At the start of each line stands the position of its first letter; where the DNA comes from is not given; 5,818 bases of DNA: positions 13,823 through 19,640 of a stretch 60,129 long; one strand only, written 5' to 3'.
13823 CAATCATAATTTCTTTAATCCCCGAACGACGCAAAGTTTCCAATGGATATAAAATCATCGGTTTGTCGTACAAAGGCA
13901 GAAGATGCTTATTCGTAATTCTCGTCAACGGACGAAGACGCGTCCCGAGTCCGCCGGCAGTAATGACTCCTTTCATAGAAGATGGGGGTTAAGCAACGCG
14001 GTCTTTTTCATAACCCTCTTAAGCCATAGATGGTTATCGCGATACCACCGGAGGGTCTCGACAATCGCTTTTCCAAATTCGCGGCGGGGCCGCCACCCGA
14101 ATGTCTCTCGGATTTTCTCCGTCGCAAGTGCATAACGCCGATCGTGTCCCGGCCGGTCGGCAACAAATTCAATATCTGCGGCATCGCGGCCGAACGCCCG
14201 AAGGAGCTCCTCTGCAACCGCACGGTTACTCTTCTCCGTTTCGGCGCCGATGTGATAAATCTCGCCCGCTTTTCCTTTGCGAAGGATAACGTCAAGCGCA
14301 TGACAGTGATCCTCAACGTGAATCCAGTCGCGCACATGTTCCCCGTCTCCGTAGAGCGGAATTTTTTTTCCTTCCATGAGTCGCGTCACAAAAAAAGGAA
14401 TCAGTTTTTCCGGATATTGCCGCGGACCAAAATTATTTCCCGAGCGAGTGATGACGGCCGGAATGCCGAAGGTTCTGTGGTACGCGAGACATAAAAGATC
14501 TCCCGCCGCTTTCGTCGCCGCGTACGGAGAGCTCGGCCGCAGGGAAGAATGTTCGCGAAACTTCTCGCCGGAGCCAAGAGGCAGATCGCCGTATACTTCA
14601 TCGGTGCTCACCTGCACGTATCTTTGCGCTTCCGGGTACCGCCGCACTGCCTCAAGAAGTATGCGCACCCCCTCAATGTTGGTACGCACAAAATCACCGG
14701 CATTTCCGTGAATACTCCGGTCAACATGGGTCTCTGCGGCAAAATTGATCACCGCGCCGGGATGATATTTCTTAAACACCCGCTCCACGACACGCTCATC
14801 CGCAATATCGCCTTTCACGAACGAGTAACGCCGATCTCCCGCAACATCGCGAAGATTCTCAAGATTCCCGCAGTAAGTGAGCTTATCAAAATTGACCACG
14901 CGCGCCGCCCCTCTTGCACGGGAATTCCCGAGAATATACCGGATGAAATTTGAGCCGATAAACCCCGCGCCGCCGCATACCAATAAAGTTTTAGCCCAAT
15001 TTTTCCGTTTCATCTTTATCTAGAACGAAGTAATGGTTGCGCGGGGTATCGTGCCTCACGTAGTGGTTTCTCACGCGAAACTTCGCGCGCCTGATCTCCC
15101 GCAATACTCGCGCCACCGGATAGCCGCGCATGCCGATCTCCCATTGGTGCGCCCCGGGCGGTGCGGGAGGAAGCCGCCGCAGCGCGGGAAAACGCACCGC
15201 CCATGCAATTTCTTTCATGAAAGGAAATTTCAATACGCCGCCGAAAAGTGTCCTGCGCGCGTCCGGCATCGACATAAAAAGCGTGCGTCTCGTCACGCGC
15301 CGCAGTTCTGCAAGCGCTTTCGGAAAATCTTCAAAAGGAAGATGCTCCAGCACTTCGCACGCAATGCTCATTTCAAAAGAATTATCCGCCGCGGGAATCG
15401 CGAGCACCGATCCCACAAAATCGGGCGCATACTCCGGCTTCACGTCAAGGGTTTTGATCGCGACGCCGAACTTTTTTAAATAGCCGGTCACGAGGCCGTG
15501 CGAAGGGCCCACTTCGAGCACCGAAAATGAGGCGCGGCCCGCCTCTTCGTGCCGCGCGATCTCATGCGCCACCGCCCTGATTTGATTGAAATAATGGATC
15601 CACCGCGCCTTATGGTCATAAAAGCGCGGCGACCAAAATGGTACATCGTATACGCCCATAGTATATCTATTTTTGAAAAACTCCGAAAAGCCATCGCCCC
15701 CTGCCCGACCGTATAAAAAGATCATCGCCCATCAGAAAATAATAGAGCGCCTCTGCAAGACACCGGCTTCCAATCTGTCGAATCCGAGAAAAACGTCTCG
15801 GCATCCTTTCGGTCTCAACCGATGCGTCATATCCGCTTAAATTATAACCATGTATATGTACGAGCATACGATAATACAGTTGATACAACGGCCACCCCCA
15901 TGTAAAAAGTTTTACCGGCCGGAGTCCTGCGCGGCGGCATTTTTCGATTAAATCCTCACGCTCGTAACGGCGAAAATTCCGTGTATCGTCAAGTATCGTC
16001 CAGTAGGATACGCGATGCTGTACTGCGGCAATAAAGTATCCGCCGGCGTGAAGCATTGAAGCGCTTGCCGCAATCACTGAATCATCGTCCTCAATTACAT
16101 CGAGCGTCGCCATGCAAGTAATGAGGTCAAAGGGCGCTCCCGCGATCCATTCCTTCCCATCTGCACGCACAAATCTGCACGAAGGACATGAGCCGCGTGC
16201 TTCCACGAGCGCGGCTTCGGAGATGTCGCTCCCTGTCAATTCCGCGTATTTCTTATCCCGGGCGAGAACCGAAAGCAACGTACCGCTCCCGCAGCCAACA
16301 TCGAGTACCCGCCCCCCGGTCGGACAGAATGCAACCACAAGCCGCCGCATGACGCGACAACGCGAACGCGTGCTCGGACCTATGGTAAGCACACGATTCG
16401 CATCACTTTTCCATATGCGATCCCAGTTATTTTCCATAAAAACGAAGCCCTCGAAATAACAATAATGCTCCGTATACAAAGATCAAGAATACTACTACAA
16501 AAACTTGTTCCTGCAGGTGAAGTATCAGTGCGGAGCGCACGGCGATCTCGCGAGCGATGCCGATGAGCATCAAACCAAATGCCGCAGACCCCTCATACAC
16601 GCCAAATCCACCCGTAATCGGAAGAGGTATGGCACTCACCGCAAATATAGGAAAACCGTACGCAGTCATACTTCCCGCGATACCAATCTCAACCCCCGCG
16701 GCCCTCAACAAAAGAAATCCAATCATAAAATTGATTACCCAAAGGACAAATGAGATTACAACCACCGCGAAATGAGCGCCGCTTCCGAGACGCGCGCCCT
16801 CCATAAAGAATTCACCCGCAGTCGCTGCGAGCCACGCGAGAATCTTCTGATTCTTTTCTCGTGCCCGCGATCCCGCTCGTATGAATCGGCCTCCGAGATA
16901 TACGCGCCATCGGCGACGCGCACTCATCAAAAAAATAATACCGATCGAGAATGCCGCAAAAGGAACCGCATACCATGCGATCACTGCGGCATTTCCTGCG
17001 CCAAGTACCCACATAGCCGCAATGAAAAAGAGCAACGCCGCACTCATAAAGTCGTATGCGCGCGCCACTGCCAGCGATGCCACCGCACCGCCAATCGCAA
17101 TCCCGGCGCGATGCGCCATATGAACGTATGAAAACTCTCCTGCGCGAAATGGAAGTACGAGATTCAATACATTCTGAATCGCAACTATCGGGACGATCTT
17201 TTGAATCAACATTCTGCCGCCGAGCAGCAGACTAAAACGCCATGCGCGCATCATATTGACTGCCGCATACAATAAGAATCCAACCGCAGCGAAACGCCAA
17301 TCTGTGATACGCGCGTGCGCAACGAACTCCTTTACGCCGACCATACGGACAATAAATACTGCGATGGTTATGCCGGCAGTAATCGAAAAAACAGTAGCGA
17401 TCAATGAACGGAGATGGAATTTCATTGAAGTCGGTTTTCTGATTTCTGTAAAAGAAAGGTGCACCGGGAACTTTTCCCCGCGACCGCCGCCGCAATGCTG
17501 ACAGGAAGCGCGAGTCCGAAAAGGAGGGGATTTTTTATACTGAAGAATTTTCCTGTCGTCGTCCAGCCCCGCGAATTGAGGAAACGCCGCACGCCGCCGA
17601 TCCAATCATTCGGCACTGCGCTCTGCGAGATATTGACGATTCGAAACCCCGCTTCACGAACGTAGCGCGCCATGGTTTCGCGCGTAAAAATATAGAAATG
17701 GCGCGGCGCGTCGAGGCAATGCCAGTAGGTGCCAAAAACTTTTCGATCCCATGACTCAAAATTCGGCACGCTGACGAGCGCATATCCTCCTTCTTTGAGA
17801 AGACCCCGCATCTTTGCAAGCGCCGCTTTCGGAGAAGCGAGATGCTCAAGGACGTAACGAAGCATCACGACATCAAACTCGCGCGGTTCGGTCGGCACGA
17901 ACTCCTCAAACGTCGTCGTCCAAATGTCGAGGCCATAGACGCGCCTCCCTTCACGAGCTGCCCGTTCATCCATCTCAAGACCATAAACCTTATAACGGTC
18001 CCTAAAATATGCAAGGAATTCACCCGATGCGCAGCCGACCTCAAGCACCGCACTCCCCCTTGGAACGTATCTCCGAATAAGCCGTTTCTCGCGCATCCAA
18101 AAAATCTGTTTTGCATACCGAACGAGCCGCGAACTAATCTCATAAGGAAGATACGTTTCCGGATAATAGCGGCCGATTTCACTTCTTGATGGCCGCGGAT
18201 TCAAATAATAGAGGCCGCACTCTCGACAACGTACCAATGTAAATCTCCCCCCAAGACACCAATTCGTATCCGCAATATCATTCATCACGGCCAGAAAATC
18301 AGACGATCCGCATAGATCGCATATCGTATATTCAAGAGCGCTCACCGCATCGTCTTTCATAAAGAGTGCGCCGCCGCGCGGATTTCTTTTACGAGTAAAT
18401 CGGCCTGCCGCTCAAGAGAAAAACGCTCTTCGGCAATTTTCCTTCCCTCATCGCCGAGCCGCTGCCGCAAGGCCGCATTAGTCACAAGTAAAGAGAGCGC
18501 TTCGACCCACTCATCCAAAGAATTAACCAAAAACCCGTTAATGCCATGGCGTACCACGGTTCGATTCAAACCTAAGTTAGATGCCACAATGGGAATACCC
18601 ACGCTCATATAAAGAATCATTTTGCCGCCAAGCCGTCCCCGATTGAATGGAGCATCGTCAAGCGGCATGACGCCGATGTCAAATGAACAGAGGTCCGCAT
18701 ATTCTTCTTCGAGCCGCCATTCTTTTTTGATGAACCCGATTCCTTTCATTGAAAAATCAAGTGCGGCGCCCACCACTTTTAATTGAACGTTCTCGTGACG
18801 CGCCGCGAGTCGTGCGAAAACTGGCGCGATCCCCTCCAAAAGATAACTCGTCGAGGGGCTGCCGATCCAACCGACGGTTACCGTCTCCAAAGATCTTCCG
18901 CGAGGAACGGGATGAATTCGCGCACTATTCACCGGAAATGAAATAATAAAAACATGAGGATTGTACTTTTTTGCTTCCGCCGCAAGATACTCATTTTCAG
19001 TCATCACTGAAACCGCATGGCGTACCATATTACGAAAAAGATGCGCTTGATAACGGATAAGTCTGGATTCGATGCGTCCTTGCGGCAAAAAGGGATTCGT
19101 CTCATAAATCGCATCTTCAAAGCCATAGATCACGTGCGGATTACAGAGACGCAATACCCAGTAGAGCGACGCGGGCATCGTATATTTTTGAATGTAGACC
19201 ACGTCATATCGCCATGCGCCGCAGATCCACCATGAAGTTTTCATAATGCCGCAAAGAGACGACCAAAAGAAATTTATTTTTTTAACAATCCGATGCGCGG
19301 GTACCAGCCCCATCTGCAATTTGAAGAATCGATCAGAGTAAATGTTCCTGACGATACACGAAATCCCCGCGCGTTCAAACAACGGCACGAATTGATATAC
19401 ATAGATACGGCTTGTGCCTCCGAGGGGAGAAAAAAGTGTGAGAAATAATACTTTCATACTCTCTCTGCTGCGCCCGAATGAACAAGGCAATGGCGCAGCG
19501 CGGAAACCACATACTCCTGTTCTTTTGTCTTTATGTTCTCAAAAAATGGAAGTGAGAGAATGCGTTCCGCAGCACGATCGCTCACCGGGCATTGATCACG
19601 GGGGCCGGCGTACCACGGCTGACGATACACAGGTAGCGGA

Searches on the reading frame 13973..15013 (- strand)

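Call 14: search_protein_families(library=pfam, proteins=[window:13973-15013:-], max_evalue=0.0001)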
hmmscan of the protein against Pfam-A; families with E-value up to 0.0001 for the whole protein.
window:13973-15013:- (346 aa): 6 families
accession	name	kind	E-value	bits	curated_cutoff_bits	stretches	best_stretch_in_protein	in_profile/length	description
PF16363.11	GDP_Man_Dehyd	-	1.4e-72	245.4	27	1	11-318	1-330/332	GDP-mannose 4,6 dehydratase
PF01370.27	Epimerase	-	1.1e-61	208.7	20.9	1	11-256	2-240/240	NAD dependent epimerase/dehydratase family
PF02719.21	Polysacc_synt_2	-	2.4e-17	63.5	20.2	1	10-139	1-130/293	Polysaccharide biosynthesis protein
PF04321.23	RmlD_sub_bind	-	5.1e-15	55.7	27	1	10-321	3-282/287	RmlD substrate binding domain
PF01073.25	3Beta_HSD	-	2.7e-11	43.5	22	1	11-239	1-224/280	3-beta hydroxysteroid dehydrogenase/isomerase family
PF07993.18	NAD_binding_4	-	1.3e-08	34.7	20.1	1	13-193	2-206/258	Male sterility protein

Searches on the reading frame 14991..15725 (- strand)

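Call 14: search_protein_families(library=pfam, proteins=[window:14991-15725:-], max_evalue=0.0001)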
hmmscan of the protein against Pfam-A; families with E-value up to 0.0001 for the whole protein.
window:14991-15725:- (244 aa): 2 families
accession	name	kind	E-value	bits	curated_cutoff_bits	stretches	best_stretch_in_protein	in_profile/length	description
PF08241.18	Methyltransf_11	-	5.6e-08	33.7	21.2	1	70-147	1-89/95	Methyltransferase domain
PF13649.12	Methyltransf_25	-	2.1e-05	25.6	27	0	104-146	52-94/97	Methyltransferase domain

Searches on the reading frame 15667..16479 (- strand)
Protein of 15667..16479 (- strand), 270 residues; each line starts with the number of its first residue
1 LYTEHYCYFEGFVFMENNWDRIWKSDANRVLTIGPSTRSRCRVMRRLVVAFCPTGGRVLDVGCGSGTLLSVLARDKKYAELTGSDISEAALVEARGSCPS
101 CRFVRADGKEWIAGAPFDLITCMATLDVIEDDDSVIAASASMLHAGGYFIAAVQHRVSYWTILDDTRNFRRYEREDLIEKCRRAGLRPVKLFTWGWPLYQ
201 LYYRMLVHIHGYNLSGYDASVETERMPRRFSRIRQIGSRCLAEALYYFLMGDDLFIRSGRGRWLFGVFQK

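Call 14: search_protein_families(library=pfam, proteins=[window:15667-16479:-], max_evalue=0.0001)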
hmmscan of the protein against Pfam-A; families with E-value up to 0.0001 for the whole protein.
window:15667-16479:- (270 aa): 7 families
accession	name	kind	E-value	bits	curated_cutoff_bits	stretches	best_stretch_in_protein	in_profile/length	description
PF13649.12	Methyltransf_25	-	1.3e-14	55.1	27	1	58-147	1-97/97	Methyltransferase domain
PF13489.12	Methyltransf_23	-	2.2e-14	53.9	27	1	44-190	9-163/164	Methyltransferase domain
PF08242.18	Methyltransf_12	-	1.2e-12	48.8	30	1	59-149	1-98/98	Methyltransferase domain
PF13847.12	Methyltransf_31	-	1.5e-12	47.9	27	1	55-152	4-110/145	Methyltransferase domain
PF08241.18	Methyltransf_11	-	3.2e-12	47.4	21.2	1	59-150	1-94/95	Methyltransferase domain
PF05175.20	MTS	-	8.2e-07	29.3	23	1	54-165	31-152/170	Methyltransferase small domain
PF07021.18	MetW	-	5.5e-06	26.6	21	1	46-93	5-51/193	Methionine biosynthesis protein MetW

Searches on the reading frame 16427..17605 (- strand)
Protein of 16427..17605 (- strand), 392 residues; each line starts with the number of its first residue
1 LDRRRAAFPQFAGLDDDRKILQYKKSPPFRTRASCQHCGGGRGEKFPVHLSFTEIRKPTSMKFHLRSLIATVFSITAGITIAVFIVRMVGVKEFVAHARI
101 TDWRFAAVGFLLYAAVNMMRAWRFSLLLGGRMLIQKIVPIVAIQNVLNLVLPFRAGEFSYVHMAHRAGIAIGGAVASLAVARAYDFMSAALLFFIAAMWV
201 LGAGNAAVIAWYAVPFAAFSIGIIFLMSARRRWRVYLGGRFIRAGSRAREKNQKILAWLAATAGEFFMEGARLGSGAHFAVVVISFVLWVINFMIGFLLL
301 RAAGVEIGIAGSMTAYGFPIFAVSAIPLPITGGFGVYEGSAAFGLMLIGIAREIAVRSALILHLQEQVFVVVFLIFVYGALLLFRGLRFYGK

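Call 14: search_protein_families(library=pfam, proteins=[window:16427-17605:-], max_evalue=0.0001)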
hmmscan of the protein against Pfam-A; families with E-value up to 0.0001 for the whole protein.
window:16427-17605:- (392 aa): 1 family
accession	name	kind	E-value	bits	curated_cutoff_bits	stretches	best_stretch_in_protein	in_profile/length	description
PF03706.18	LPG_synthase_TM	-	1.3e-25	91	33.4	1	77-372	7-300/302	Lysylphosphatidylglycerol synthase TM region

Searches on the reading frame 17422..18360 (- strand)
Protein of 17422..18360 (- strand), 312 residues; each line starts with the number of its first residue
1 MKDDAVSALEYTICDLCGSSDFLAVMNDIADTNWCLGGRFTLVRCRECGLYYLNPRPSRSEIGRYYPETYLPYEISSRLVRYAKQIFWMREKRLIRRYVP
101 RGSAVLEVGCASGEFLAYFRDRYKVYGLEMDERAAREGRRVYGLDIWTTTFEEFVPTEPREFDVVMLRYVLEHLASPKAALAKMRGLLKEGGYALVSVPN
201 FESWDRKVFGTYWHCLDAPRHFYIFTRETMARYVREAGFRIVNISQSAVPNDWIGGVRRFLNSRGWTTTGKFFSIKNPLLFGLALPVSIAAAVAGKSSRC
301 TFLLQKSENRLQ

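Call 14: search_protein_families(library=pfam, proteins=[window:17422-18360:-], max_evalue=0.0001)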
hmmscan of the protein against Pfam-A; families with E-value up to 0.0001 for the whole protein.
window:17422-18360:- (312 aa): 6 families
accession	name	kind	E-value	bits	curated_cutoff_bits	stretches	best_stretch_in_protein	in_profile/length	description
PF13489.12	Methyltransf_23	-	4.1e-25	88.8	27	1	94-242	12-162/164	Methyltransferase domain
PF08241.18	Methyltransf_11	-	3.4e-13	50.5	21.2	1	106-195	1-94/95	Methyltransferase domain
PF08242.18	Methyltransf_12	-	5.7e-12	46.6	30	1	106-193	1-97/98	Methyltransferase domain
PF13649.12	Methyltransf_25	-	5.8e-11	43.4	27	1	105-192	1-97/97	Methyltransferase domain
PF07021.18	MetW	-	6.9e-11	42.6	21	1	93-205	5-116/193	Methionine biosynthesis protein MetW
PF13847.12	Methyltransf_31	-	6.2e-09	36.1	27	1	102-200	4-113/145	Methyltransferase domain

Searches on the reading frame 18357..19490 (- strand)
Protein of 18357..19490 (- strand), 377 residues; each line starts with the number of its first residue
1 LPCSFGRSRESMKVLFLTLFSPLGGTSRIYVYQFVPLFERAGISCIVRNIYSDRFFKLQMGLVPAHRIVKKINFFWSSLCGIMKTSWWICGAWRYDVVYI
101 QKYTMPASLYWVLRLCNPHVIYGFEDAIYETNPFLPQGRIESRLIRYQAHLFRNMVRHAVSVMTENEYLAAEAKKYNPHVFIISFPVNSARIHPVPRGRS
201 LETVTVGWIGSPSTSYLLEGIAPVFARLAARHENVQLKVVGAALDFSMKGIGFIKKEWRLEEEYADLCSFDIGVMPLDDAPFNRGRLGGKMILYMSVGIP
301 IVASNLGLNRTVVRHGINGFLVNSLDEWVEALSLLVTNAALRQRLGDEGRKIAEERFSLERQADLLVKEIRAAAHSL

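Call 14: search_protein_families(library=pfam, proteins=[window:18357-19490:-], max_evalue=0.0001)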
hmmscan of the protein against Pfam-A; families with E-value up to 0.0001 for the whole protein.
window:18357-19490:- (377 aa): 2 families
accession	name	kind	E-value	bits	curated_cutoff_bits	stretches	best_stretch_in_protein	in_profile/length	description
PF13692.12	Glyco_trans_1_4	-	1.2e-10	42.3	27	1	224-338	23-142/142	Glycosyl transferases group 1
PF00534.26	Glycos_transf_1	-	2.8e-08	33.9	26.4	1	294-351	112-171/172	Glycosyl transferases group 1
